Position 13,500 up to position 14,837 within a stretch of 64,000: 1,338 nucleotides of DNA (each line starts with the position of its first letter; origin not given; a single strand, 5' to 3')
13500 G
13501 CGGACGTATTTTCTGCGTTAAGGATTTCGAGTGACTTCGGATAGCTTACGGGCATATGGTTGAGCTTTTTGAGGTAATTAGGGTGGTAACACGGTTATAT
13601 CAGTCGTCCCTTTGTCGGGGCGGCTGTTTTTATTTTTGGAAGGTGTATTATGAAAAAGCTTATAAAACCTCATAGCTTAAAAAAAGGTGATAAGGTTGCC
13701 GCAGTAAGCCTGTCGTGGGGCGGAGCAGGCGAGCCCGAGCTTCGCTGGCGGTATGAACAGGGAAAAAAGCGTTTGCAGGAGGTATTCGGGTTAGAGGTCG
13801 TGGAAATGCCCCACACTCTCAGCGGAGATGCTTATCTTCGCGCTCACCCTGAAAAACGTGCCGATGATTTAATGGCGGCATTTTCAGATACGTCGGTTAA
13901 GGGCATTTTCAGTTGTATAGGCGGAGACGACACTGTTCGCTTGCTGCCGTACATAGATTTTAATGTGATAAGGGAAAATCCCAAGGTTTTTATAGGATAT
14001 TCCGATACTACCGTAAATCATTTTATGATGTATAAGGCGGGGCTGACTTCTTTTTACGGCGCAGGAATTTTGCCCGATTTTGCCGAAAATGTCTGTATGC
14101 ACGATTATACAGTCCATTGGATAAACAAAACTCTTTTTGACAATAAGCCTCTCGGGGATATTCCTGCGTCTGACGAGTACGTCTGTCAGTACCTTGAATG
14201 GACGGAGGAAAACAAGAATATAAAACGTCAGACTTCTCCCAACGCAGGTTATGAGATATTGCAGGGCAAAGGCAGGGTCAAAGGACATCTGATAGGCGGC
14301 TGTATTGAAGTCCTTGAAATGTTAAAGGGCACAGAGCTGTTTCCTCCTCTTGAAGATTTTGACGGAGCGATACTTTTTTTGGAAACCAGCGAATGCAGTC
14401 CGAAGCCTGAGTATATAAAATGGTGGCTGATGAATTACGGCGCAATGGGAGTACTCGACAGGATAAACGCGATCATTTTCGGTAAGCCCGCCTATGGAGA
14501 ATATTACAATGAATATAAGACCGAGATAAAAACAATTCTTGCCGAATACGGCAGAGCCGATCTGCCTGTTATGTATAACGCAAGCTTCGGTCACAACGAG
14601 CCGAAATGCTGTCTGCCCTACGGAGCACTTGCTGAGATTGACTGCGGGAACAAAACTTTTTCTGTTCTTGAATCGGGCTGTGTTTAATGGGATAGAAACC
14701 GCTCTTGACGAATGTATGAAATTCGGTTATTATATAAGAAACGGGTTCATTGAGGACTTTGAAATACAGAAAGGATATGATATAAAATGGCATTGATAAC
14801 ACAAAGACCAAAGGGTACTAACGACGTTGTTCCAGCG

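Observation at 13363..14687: Asp-type T-box riboswitch whose first regulated gene is an S66 (MccF/LdcA-family) peptidase, not a synthetase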

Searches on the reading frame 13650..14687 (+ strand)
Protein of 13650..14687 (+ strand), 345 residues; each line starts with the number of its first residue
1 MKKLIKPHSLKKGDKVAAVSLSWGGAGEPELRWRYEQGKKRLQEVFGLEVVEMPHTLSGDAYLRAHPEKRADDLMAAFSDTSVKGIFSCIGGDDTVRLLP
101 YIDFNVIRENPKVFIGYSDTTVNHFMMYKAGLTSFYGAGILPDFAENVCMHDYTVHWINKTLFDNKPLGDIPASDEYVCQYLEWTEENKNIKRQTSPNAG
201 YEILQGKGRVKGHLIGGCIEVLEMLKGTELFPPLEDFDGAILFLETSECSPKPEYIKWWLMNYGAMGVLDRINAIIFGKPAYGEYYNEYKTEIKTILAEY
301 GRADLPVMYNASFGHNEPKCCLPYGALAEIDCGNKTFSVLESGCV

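Call 4: search_protein_families(library=pfam, proteins=[window:13650-14687:+])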
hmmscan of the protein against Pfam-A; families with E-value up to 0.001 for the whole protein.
window:13650-14687:+ (345 aa): 2 families
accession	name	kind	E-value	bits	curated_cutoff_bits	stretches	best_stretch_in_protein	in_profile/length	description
PF02016.21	Peptidase_S66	-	1.3e-33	116.2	25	1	16-137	1-121/121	LD-carboxypeptidase N-terminal domain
PF17676.7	Peptidase_S66C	-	2.7e-28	99.4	23.7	1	211-330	1-120/120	LD-carboxypeptidase C-terminal domain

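Call 5: search_protein_families(library=ncbifam, proteins=[window:13650-14687:+])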
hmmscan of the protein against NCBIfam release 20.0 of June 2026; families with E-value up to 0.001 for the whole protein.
window:13650-14687:+ (345 aa): 1 family
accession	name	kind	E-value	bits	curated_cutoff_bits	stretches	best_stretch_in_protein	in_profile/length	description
NF008424.0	PRK11253.1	equivalog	1.6e-17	63.5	378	1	67-340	53-299/308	muramoyltetrapeptide carboxypeptidase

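Call 8: search_solved_structures(query=window:13650-14687:+, max_evalue=0.001, show_alignments=3)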
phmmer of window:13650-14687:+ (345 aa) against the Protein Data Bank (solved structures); distinct sequences matched with E-value up to 0.001: 27.
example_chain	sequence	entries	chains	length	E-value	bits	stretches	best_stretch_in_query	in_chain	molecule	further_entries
5f5x_A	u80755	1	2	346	7.2e-135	453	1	4-344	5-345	MccC family protein Ba3275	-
5f9m_A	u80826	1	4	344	7.9e-135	452.8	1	4-344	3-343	MccC family protein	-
5f1y_A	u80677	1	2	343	9.6e-135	452.6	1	4-344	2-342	MccC family protein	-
5jyb_A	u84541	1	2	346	1.2e-132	445.7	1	4-344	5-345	MccC family protein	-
4e94_A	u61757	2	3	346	2.1e-59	204.7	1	16-334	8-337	MccC family protein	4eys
3gjz_A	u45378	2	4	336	3.4e-32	115.2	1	7-342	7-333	Microcin immunity protein MccF | Microcin C7 self-immunity protein mccF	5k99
3u1b_A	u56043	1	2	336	4.8e-32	114.7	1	7-342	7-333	Microcin immunity protein MccF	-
3t5m_A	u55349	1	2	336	8.8e-32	113.8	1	7-342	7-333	Microcin immunity protein MccF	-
4e5s_A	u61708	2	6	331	1.2e-31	113.4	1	6-334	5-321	MccFlike protein (BA_5613) | LD-carboxypeptidase family protein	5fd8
5usd_A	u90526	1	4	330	1.4e-31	113.2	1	6-334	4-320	Peptidase S66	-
3tyx_A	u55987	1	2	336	1.4e-31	113.1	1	7-342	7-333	Microcin immunity protein MccF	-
3sr3_A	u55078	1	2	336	7.6e-31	110.8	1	7-342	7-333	Microcin immunity protein MccF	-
4jvo_A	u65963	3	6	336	2e-30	109.4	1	7-342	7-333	Microcin immunity protein MccF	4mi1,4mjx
3tlb_A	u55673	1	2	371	5.2e-30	108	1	33-341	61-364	MccF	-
3tla_A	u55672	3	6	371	5.5e-30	107.9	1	33-341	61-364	MccF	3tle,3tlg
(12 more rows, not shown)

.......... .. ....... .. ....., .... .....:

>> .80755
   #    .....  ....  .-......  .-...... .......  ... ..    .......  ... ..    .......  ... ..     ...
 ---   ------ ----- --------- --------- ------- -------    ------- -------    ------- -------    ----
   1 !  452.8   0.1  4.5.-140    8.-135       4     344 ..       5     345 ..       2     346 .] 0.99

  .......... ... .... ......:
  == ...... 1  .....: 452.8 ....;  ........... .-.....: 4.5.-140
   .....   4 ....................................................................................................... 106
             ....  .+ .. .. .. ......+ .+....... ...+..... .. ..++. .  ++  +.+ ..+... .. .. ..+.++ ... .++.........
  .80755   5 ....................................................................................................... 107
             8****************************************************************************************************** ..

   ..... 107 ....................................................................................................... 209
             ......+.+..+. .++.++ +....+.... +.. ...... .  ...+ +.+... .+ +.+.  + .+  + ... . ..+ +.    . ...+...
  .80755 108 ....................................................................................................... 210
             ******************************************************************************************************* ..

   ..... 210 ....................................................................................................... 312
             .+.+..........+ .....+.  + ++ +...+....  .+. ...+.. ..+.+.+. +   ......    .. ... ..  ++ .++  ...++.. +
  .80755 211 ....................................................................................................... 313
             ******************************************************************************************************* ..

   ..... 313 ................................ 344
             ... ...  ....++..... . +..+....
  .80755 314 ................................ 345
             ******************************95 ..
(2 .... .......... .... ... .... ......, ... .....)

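Call 13: find_homologous_proteins(query=window:13650-14687:+, max_evalue=1e-20)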
Query window:13650-14687:+ (345 aa): 6641 proteins with E <= 1e-20 among 8000 candidates; the best 120 are listed.
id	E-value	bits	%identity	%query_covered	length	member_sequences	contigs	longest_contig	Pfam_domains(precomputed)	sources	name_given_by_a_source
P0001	3.2e-218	742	90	100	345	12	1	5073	PF17676.8,PF02016.22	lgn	-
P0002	2.4e-157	542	65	100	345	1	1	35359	PF17676.8,PF02016.22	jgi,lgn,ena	-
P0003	3.1e-157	541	66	100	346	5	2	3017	PF17676.8,PF02016.22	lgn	-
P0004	2.4e-154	532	66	100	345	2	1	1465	PF17676.8,PF02016.22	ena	-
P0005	5.2e-154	531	64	100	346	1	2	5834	PF17676.8,PF02016.22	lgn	-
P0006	1.1e-153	530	65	100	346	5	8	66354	PF17676.8,PF02016.22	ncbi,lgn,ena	-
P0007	3.5e-153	528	66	100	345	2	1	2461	PF17676.8,PF02016.22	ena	-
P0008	3.6e-153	528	63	100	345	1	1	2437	PF17676.8,PF02016.22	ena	-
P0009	5.4e-153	527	65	100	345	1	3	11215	PF17676.8,PF02016.22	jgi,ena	jgi:Uncharacterized proteins, homologs of microcin C7 resistance protein MccF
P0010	1.3e-151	523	65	100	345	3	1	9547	PF17676.8,PF02016.22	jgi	-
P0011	1.5e-151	523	64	99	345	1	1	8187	PF17676.8,PF02016.22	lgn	-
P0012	3.4e-151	522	64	100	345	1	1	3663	PF17676.8,PF02016.22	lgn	-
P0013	1.0e-150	520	65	100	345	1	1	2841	PF17676.8,PF02016.22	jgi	-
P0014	1.7e-150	519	63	100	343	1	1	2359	PF17676.8,PF02016.22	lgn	-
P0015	4.2e-150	518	63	99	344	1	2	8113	PF17676.8,PF02016.22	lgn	-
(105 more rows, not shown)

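Call 15: find_encoding_contigs(protein=P0001, flank=10000, max_places=4)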
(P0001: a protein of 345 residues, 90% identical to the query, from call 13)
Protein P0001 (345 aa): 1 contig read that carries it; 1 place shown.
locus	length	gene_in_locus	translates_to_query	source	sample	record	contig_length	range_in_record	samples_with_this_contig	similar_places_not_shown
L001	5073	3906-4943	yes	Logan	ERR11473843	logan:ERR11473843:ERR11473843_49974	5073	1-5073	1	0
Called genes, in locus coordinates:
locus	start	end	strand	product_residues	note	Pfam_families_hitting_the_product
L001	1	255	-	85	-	?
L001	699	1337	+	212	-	PF00730:HhH-GPD, PF00633:HHH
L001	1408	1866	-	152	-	PF16112:DUF4830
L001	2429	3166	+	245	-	PF00142:Fer4_NifH (faint), PF01656:CbiA, PF02374:ArsA_ATPase (weak), PF06564:CBP_BcsQ (weak), PF09140:MipZ (weak), PF10609:ParA, PF13614:AAA_31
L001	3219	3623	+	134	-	PF02142:MGS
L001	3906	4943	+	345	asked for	PF02016:Peptidase_S66, PF17676:Peptidase_S66C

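Call 16: find_related_loci(query=A1, collection=genome_contigs, flank=7000)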
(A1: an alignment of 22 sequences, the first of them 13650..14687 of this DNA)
Query A1 (345 aa) in genome_contigs; peptide patterns used: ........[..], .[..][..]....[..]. (x = any residue, [..] = any of these).
599 stretches matched a pattern (row limit reached: there are more); 587 encode a relative of the query (tblastn E <= 1e-3); the best 80 are kept; 80 distinct loci.
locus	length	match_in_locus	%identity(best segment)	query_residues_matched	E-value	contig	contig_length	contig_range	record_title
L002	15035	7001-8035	64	1-345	1e-155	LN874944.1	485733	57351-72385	Clostridiales bacterium mt11 genome assembly Mediannikovella massiliensis, scaffold scaffold00012, whole genome shotgun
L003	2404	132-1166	63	1-345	4e-162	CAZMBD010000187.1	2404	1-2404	MAG TPA_asm: uncultured Clostridiaceae bacterium isolate SRP192927_co8_27 genome assembly, contig: NODE_51041_length_240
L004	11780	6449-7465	64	1-345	8e-152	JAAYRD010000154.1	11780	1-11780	MAG: Tissierellia bacterium isolate AS23ysBPME_162 154154_AS23, whole genome shotgun sequence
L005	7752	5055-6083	63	1-345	1e-151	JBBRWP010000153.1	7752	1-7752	MAG: Acetivibrionales bacterium isolate La4_metabat2.014 La4_metabat2.014_K_277925_L_7752_cov_14.9223, whole genome shot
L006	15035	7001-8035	63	1-345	2e-151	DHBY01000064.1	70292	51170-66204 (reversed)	MAG TPA_asm: Firmicutes bacterium UBA4916 UBA4916_contig_2693, whole genome shotgun sequence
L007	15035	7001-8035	62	1-345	1e-150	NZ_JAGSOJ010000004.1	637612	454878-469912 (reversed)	Oceanirhabdus seepicola strain ZWT Scaffold4, whole genome shotgun sequence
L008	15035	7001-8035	61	1-345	3e-150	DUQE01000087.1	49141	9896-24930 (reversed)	MAG TPA_asm: Bacillota bacterium isolate AS08sgBPME_382 177171_AS08, whole genome shotgun sequence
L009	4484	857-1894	62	1-345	7e-152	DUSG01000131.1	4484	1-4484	MAG TPA_asm: Clostridiales bacterium isolate AS04akNAM_111 15248_AS04, whole genome shotgun sequence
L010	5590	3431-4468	62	1-345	2e-148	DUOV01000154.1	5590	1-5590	MAG TPA_asm: Clostridia bacterium isolate AS08sgBPME_225 219757_AS08, whole genome shotgun sequence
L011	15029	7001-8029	63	1-343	3e-147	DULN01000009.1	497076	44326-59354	MAG TPA_asm: Clostridiales bacterium isolate AS04akNAM_119 43986_AS04, whole genome shotgun sequence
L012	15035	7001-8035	61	1-345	7e-147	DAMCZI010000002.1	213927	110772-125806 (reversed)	MAG TPA_asm: Clostridiaceae bacterium isolate CTOTU50225 NODE_5_length_213927_cov_6.614812, whole genome shotgun sequenc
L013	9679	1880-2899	64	4-343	5e-147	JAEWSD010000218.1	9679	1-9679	MAG: Bacillota bacterium isolate OH_SBrB_92 k127_383874, whole genome shotgun sequence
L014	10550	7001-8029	61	4-345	3e-146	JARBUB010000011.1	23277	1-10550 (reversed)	MAG: Clostridia bacterium isolate L_E1_T20_C_bin.41 scaffold_2613, whole genome shotgun sequence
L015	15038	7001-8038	61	1-345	1e-145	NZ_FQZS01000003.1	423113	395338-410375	Lutispora thermophila DSM 19022, whole genome shotgun sequence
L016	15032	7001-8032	60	1-344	4e-145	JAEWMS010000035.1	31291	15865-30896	MAG: Bacillota bacterium isolate OH_PDB_143 k127_357008, whole genome shotgun sequence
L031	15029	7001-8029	61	4-345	2e-143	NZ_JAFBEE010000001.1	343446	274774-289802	Alkaliphilus hydrothermalis strain DSM 25890 Ga0454045_01, whole genome shotgun sequence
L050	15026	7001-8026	59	4-345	5e-141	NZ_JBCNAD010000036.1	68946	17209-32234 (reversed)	Neobacillus pocheonensis strain NRS-386 NRS_0386_contig_0000036, whole genome shotgun sequence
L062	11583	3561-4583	60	4-344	2e-140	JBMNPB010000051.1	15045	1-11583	MAG: bacterium isolate SBF912SR1HQ0025 scaffold_13222_c1, whole genome shotgun sequence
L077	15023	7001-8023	58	4-344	3e-139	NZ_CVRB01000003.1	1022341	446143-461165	Neobacillus massiliamazoniensis strain LF1, whole genome shotgun sequence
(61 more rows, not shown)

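Call 35: search_dna_similar(query=window:13650-14687:+, collection=plasmids, mode=protein, max_evalue=0.00001, max_rows=40, rows=spread)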
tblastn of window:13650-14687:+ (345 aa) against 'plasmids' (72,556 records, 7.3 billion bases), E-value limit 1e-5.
Records with a match: 158; places in all: 169; records where one place covers at least 80% of the query: 148.
Best place of each record, by identity: <60% 158.
By first word of the organism name: Escherichia 27; Streptomyces 26; Legionella 18; Bacillus 9; Enterococcus 8; Pediococcus 7; Vibrio 6; Agrobacterium 6; Nocardia 5; Rhizobium 4; and 29 more.
By predicted mobility (MOB-suite, as given by PLSDB): non-mobilizable 77; conjugative 54; mobilizable 27.
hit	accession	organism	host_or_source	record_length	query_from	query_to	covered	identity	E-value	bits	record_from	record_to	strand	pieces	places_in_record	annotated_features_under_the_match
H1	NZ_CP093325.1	Bacillus sp. N5-665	whole organism,peat soil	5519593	4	344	99%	57.8%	2e-131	421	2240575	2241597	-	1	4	none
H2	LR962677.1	Enterococcus faecalis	-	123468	4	345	99%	45.3%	2e-90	303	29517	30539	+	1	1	record has no annotation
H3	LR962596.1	Enterococcus faecalis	-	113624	4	345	99%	45.0%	5e-90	301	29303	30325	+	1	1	record has no annotation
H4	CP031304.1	Natrinema thermotolerans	Cell culture,Korean salt-fermented food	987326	1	339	98%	30.9%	3e-45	172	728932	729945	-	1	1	LD-carboxypeptidase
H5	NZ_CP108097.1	Streptomyces sp. NBC_00239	-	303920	1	339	98%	30.1%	1e-40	159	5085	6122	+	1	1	S66 peptidase family protein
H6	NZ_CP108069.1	Streptomyces sp. NBC_00272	-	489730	13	339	95%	30.5%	3e-38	152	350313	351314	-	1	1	S66 peptidase family protein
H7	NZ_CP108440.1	Streptomyces sp. NBC_01278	-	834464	13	339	95%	30.5%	3e-38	152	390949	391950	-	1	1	S66 peptidase family protein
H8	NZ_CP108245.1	Streptomyces sp. NBC_00073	-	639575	13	339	95%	30.2%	1e-37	150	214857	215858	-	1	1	S66 peptidase family protein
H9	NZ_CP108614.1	Streptomyces sp. NBC_01166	-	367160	1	331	96%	29.4%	2e-39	155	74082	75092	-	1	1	S66 peptidase family protein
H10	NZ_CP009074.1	Escherichia coli ATCC 25922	human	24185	4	341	98%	28.4%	2e-25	114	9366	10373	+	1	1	S66 peptidase family protein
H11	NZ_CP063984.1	Escherichia coli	cell culture,LAB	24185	4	341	98%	28.4%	2e-25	114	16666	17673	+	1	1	S66 peptidase family protein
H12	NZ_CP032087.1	Escherichia coli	Homo sapiens,genome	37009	4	341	98%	28.4%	2e-25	114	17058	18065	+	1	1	S66 peptidase family protein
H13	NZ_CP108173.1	Streptomyces sp. NBC_00147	-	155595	13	339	95%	29.1%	2e-36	146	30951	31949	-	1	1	S66 peptidase family protein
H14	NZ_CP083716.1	Bacillus velezensis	cell culture,Meju, fermented soybean ...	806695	6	343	98%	28.1%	2e-19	97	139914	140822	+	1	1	LD-carboxypeptidase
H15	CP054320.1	Escherichia coli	Homo sapiens,whole organism,rectal swab ...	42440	4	341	98%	27.9%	3e-25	114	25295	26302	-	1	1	LD-carboxypeptidase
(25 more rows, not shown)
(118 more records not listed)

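Call 37: get_annotated_region(hit=H10, flank=7000)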
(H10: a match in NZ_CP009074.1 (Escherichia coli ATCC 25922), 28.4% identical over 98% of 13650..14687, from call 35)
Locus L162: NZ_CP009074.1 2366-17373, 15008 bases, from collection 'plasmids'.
description: Escherichia coli ATCC 25922 plasmid unnamed_2, complete sequence
organism: Escherichia coli ATCC 25922 (NCBI taxid 1322345)
taxonomy: Bacteria; Pseudomonadota; Gammaproteobacteria; Enterobacterales; Enterobacteriaceae; Escherichia; Escherichia coli; Escherichia coli ATCC 25922
host: -; source: human; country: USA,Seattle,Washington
typing (MOB-suite, as given by PLSDB): non-mobilizable; replicon IncX1
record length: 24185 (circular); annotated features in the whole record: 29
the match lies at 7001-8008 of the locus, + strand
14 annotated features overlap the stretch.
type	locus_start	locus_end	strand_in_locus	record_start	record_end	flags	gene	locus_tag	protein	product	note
CDS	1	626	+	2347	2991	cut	-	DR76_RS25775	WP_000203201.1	recombinase family protein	GO:0006310 - DNA recombination [Evidence IEA]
CDS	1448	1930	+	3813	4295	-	-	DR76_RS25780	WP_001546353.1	hypothetical protein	-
CDS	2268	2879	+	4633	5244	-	-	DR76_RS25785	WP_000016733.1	hypothetical protein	-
CDS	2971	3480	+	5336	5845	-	-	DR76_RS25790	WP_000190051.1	hypothetical protein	-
CDS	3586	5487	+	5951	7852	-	-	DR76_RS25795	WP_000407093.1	AAA family ATPase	-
CDS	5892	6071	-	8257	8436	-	-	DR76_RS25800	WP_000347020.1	hypothetical protein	-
CDS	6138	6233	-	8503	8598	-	dqlB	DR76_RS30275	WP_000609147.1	DinQ-like type I toxin DqlB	-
CDS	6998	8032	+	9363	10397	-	-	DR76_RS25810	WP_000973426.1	S66 peptidase family protein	-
CDS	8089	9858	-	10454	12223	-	-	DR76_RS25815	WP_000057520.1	GNAT family N-acetyltransferase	-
CDS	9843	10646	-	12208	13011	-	-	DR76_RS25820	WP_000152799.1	class I SAM-dependent methyltransferase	-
CDS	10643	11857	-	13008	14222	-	-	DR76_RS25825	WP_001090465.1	MFS transporter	GO:0055085 - transmembrane transport [Evidence IEA]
CDS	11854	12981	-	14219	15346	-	-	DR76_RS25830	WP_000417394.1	ThiF family adenylyltransferase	-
CDS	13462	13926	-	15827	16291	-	-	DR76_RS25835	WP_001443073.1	hypothetical protein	-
CDS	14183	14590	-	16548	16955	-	-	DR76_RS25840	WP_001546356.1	hypothetical protein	-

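Call 50: predict_structure(alignment_id=A1)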
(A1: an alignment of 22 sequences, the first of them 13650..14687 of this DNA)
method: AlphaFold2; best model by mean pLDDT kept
length: 345 residues; sequences in the alignment: 22
mean_pLDDT: 91.3   pTM: 0.91
mean pLDDT of the five models: 91.3, 90.2, 90.0, 85.9, 71.8
residues with pLDDT >= 90: 234; 70-90: 93; 50-70: 18; < 50: 0
segments of 3 or more residues with pLDDT < 50: none
pLDDT, mean of each block of 10 residues (from residue 1): 94 92 67 86 93 88 88 96 91 77 96 87 94 91 68 94 97 93 82 91 97 96 88 96 92 96 97 97 94 98 97 91 98 98 96
secondary structure, 60 per line:
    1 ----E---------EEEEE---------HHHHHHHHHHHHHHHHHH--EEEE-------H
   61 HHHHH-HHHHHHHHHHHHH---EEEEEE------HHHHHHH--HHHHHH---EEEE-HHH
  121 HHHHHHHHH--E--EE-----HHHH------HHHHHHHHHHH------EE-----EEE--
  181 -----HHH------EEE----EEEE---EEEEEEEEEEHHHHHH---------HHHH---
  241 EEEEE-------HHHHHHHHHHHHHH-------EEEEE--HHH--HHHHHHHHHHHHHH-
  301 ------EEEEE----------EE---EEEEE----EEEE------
elements in order: E15-19 H29-46 E49-52 H60-65 H67-79 E83-88 H95-101 H104-109 E113-116 H118-129 H142-145 H152-162 E176-178 E195-197 E202-205 E209-218 H219-224 H234-237 E241-245 H253-266 E274-278 H286-299 E307-311 E327-331 E336-339

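Call 53: fold_search(model_id=the predicted structure, library=pdb)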
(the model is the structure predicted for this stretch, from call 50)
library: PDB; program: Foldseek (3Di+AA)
matches with E <= 10: 1025; with E <= 0.001: 47
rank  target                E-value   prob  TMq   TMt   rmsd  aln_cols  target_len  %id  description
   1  5f9m_A                2.6e-57  1.00  0.97  0.97   1.2       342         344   58  Crystal structure of native B3275, member of MccF family of enzymes (released 2015-12-30)
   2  5f5x_A                3.9e-57  1.00  0.97  0.97   1.2       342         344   58  Crystal structure of S116A Ba3275 with AMP bound (released 2015-12-30)
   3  5f1y_A                1.8e-56  1.00  0.97  0.98   1.2       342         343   58  Crystal structure of Ba3275, the member of S66 family of serine peptidases (released 2015-12-30)
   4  5jyb_A                2.5e-56  1.00  0.97  0.97   1.2       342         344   57  Crystal structure of 3 mutant of Ba3275 (S116A, E243A, H313A), the member of S66 family of serine peptidases (released 2016-06-15)
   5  4e94_B                6.8e-37  1.00  0.85  0.87   2.6       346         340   33  Crystal structure of MccF-like protein from Streptococcus pneumoniae (released 2012-05-09)
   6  4e94_A                6.1e-36  1.00  0.87  0.88   2.3       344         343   34  Crystal structure of MccF-like protein from Streptococcus pneumoniae (released 2012-05-09)
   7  4h1h_A                7.0e-30  1.00  0.85  0.90   2.5       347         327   27  Crystal structure of MccF homolog from Listeria monocytogenes EGD-e (released 2012-09-26)
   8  3gjz_A                1.0e-29  1.00  0.84  0.87   3.2       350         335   28  Crystal structure of microcin immunity protein MccF from Bacillus anthracis str. Ames (released 2009-04-14)
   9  3t5m_B                1.4e-29  1.00  0.86  0.89   2.8       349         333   28  Crystal structure of the S112A mutant of mycrocine immunity protein (MccF) with AMP (released 2011-09-07)
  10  3t5m_A                1.4e-29  1.00  0.85  0.88   3.0       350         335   28  Crystal structure of the S112A mutant of mycrocine immunity protein (MccF) with AMP (released 2011-09-07)
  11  4e5s_C                1.5e-29  1.00  0.83  0.86   2.8       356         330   27  Crystal structure of MccFlike protein (BA_5613) from Bacillus anthracis str. Ames (released 2012-04-18)
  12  5k99_A                2.1e-29  1.00  0.83  0.86   3.2       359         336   28  Crystal structure of microcin immunity protein MccF from Bacillus anthracis in complex with McC (released 2017-03-22)
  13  4e5s_A                2.4e-29  1.00  0.82  0.86   2.6       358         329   28  Crystal structure of MccFlike protein (BA_5613) from Bacillus anthracis str. Ames (released 2012-04-18)
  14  4iix_A                2.5e-29  1.00  0.84  0.86   2.7       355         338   28  Structure of MccF in complex with glutamyl sulfamoyl guanosine (released 2013-12-25)
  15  4inj_A                4.0e-29  1.00  0.85  0.90   2.5       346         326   27  Crystal structure of the S111A mutant of member of MccF clade from Listeria monocytogenes EGD-e with product (released 2013-02-20)
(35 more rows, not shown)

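Call 74: search_protein_families(library=pfam, alignment_id=A7, max_evalue=0.00001)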
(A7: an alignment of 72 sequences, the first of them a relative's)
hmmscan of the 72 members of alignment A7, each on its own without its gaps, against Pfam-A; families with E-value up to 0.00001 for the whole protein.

A. member 1, L002:8623-9795:- (390 aa): 1 family
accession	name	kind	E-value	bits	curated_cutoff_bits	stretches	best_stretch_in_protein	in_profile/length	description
PF00266.25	Aminotran_5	-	6.7e-23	81.7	21.5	1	42-334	35-335/371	Aminotransferase class-V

B. families by the number of members that match (of 72 scanned): 91 families (the first 25 are shown)
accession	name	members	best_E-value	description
PF00583.31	Acetyltransf_1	9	9e-22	Acetyltransferase (GNAT) family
PF13302.13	Acetyltransf_3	7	1.9e-19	Acetyltransferase (GNAT) domain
PF13508.13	Acetyltransf_7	6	3e-12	Acetyltransferase (GNAT) domain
PF13673.13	Acetyltransf_10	6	3.6e-09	Acetyltransferase (GNAT) domain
PF13561.12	adh_short_C2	4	5.4e-14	Enoyl-(Acyl carrier protein) reductase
PF00106.31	adh_short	4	1.3e-12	short chain dehydrogenase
PF13420.13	Acetyltransf_4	4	2e-09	Acetyltransferase (GNAT) domain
PF13419.12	HAD_2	3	1.9e-40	Haloacid dehalogenase-like hydrolase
PF00702.32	Hydrolase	3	7.3e-24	haloacid dehalogenase-like hydrolase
PF13242.12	Hydrolase_like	3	6.1e-12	HAD-hyrolase-like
PF01370.27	Epimerase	3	5.2e-09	NAD dependent epimerase/dehydratase family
PF12710.13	HAD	3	1.2e-08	haloacid dehalogenase-like hydrolase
PF08445.16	FR47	3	1.1e-07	FR47-like protein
PF01266.30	DAO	2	7.3e-61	FAD dependent oxidoreductase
PF00155.27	Aminotran_1_2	2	5e-39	Aminotransferase class I and II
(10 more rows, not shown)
